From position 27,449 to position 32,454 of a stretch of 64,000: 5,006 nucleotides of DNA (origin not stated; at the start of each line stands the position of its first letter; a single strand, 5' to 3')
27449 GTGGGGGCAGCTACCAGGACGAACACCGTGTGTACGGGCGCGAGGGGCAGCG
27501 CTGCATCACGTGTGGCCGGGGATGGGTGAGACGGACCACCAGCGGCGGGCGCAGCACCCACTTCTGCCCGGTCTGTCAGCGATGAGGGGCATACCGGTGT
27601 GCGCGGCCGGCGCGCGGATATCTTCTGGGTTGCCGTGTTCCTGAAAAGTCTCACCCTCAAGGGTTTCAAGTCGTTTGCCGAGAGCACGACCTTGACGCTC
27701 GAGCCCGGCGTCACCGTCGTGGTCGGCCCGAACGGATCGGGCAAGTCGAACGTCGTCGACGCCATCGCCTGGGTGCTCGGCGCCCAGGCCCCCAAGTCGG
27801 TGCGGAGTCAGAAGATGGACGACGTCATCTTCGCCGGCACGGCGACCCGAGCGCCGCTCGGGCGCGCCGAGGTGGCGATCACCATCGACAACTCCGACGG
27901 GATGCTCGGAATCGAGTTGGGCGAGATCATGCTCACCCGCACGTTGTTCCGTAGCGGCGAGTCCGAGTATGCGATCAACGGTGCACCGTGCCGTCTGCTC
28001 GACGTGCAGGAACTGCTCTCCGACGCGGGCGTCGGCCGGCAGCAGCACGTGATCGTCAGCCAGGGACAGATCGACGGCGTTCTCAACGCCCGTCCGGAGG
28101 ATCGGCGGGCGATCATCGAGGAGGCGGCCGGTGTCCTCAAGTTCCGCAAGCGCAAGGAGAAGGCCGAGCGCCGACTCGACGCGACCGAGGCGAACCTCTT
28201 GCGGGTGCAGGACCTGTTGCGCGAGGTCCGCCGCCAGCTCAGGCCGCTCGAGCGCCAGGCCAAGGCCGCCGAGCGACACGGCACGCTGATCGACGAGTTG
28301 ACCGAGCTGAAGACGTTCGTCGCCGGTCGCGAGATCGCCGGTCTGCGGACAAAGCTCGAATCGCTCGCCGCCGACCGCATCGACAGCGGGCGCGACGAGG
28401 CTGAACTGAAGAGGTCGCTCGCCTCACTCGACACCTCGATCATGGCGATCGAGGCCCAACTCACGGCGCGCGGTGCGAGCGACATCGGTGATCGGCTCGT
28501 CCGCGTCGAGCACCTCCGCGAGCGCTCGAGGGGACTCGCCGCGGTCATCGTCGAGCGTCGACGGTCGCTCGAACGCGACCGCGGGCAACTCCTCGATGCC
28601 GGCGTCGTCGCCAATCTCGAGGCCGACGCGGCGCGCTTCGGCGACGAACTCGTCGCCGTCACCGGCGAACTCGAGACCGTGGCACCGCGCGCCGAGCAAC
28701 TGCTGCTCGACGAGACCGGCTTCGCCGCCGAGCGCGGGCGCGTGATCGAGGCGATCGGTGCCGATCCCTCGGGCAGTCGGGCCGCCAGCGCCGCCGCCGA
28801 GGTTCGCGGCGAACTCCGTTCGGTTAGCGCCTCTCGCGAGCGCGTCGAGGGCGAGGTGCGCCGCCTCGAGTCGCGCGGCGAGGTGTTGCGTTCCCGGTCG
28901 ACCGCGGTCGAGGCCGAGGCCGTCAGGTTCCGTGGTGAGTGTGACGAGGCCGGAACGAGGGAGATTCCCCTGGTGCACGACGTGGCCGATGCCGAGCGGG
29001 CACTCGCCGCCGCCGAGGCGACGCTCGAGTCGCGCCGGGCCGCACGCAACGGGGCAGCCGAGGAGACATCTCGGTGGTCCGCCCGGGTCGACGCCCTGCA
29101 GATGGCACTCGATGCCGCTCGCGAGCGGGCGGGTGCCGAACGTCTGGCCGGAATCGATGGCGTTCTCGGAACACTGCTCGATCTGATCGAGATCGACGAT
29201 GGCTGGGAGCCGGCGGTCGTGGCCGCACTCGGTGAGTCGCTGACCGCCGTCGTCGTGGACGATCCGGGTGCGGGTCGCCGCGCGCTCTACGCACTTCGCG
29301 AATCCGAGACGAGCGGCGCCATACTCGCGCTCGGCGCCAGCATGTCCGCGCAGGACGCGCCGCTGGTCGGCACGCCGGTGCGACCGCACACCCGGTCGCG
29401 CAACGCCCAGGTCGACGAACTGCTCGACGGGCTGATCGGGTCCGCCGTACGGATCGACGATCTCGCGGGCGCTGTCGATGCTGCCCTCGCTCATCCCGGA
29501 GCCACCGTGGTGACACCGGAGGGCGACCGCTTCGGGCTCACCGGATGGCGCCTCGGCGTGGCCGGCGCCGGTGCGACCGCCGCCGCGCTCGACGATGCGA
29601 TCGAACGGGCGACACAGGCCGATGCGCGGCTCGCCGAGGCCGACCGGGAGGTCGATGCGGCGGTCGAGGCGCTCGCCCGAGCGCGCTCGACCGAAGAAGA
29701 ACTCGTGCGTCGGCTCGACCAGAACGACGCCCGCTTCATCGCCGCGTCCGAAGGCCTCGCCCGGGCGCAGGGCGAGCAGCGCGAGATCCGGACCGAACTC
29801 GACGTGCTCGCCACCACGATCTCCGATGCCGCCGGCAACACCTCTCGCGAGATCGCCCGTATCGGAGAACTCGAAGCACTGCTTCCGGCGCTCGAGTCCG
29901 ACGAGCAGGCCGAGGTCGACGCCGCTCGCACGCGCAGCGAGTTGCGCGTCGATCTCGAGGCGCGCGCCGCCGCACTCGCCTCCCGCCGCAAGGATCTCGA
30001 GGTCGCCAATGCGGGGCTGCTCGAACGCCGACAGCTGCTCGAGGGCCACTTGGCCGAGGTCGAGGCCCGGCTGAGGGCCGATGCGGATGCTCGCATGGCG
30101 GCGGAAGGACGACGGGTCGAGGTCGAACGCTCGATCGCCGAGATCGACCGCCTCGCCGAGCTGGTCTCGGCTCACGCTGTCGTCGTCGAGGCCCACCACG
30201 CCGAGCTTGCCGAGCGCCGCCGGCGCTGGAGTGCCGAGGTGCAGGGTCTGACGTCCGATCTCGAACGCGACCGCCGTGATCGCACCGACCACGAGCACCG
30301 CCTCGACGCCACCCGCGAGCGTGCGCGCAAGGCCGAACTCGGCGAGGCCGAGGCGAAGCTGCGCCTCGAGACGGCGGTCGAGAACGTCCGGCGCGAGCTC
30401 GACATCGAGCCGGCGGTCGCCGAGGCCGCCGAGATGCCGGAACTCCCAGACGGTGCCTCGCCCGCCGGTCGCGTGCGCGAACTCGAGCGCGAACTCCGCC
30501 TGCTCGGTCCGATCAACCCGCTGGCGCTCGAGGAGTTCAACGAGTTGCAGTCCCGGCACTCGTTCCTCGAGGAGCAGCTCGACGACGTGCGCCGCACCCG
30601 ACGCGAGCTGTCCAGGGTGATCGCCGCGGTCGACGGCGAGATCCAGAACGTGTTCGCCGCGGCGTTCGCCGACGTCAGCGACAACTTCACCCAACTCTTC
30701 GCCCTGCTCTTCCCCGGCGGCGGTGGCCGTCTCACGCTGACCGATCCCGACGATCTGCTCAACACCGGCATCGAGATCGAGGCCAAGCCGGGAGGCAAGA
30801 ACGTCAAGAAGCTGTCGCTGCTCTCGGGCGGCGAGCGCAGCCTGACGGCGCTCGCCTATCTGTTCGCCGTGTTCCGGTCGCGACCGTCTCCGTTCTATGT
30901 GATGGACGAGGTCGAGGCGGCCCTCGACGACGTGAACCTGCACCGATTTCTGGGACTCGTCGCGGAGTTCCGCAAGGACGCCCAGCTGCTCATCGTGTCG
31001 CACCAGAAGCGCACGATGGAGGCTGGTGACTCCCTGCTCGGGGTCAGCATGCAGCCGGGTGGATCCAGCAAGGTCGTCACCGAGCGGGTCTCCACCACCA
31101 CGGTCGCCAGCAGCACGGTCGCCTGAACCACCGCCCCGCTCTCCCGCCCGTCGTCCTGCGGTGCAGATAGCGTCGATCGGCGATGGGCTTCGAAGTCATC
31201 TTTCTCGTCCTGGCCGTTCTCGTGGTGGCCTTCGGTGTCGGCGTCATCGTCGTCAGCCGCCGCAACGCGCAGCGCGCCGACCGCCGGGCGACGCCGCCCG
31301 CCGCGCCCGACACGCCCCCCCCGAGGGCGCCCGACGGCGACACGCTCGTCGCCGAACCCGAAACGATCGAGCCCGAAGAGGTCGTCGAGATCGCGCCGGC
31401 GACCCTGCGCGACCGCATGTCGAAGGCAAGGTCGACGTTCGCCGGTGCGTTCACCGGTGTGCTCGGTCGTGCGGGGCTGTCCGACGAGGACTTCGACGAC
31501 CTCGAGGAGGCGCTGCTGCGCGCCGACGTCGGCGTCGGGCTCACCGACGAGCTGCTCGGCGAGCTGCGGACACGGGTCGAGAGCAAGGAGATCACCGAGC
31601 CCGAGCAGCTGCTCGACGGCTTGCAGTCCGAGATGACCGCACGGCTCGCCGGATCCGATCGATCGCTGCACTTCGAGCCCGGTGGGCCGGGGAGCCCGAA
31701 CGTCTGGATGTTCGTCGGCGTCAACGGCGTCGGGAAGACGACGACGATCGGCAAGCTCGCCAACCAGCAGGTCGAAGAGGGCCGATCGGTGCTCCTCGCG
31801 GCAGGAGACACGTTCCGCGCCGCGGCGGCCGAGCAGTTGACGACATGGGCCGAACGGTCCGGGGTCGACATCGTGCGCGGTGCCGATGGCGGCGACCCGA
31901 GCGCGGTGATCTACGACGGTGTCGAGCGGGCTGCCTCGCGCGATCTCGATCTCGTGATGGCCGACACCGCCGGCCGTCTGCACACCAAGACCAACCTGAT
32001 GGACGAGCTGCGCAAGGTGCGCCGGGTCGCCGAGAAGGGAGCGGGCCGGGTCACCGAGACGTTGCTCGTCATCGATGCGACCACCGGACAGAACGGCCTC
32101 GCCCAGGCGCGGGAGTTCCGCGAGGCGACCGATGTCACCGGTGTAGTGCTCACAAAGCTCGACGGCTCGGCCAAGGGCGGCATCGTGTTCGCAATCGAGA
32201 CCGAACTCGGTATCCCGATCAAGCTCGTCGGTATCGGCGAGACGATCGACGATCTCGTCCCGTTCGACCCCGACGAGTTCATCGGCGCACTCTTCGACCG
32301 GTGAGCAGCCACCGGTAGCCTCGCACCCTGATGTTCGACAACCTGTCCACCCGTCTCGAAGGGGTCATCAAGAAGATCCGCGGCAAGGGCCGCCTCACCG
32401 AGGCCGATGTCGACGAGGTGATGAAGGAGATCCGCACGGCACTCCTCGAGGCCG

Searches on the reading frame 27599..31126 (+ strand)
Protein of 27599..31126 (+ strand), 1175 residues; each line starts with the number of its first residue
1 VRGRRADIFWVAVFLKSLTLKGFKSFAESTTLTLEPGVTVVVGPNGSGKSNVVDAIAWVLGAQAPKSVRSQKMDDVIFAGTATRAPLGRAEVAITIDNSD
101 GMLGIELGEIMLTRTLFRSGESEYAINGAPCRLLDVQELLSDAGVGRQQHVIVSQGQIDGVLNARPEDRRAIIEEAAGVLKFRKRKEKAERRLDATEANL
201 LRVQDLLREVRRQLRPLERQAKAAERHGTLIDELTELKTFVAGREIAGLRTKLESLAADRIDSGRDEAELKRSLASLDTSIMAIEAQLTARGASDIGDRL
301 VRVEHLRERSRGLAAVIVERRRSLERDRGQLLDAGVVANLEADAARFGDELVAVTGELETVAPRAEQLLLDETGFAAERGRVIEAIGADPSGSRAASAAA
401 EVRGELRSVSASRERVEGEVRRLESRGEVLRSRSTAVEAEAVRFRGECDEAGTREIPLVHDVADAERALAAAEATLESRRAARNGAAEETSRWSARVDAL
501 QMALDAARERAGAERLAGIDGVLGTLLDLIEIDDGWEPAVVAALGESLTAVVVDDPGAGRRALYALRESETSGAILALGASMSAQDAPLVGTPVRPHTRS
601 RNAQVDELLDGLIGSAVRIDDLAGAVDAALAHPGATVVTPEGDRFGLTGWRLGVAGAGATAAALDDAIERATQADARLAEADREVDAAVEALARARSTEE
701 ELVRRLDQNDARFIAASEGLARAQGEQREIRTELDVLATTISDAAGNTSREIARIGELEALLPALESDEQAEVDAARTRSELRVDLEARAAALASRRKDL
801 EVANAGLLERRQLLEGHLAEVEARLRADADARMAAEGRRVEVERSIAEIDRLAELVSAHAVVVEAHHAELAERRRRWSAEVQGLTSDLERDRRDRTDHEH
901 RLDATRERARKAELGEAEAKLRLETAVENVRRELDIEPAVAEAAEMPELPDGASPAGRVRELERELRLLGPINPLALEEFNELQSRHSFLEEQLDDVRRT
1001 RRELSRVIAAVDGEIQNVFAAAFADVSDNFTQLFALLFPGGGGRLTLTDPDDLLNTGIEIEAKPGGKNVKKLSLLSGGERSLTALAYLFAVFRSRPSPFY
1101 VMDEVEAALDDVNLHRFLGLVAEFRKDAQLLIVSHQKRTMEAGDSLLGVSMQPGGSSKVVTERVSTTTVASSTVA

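Call 79: search_protein_families(library=pfam, proteins=[window:27599-31126:+], max_evalue=0.00001)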
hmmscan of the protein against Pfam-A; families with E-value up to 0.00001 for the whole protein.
window:27599-31126:+ (1175 aa): 6 families
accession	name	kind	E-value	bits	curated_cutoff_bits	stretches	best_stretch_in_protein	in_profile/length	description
PF02463.25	SMC_N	-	3.2e-66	223.3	40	1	14-1156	1-218/220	RecF/RecN/SMC N terminal domain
PF13476.12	AAA_23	-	5.9e-17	63.4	27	1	17-218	1-177/201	AAA domain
PF13304.12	AAA_21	-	9.4e-15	55.9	27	2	38-81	1-34/304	AAA domain, putative AbiEii toxin, Type IV TA system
PF06470.18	SMC_hinge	-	3.4e-12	47.2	22.5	1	520-627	2-114/116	SMC proteins Flexible Hinge Domain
PF13175.12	AAA_15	-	3.4e-09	37.2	32.1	1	15-74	3-55/374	AAA ATPase domain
PF13555.12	AAA_29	-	1.2e-06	28.6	27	1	18-63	4-49/61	P-loop containing region of AAA domain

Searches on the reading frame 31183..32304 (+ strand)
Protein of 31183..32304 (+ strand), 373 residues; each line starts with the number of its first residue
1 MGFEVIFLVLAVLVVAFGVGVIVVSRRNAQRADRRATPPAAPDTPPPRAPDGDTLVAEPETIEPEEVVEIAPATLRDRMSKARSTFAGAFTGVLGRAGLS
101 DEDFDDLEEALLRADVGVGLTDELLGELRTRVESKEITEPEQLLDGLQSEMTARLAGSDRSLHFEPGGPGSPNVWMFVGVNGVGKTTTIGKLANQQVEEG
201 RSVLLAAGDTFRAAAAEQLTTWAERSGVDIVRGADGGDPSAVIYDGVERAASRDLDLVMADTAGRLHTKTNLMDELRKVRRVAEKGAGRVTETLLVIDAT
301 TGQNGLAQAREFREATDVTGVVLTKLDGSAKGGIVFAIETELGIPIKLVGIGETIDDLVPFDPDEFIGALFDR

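Call 78: search_protein_families(library=pfam, proteins=[window:31183-32304:+], max_evalue=0.00001)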
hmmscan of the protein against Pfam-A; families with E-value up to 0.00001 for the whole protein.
window:31183-32304:+ (373 aa): 2 families
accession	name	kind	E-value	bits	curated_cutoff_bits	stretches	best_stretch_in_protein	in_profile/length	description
PF00448.28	SRP54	-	1.4e-74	250.5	22.7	1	172-371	1-195/196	SRP54-type protein, GTPase domain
PF02881.24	SRP54_N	-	3.4e-13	50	22.4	1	86-150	5-74/75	SRP54-type protein, helical bundle domain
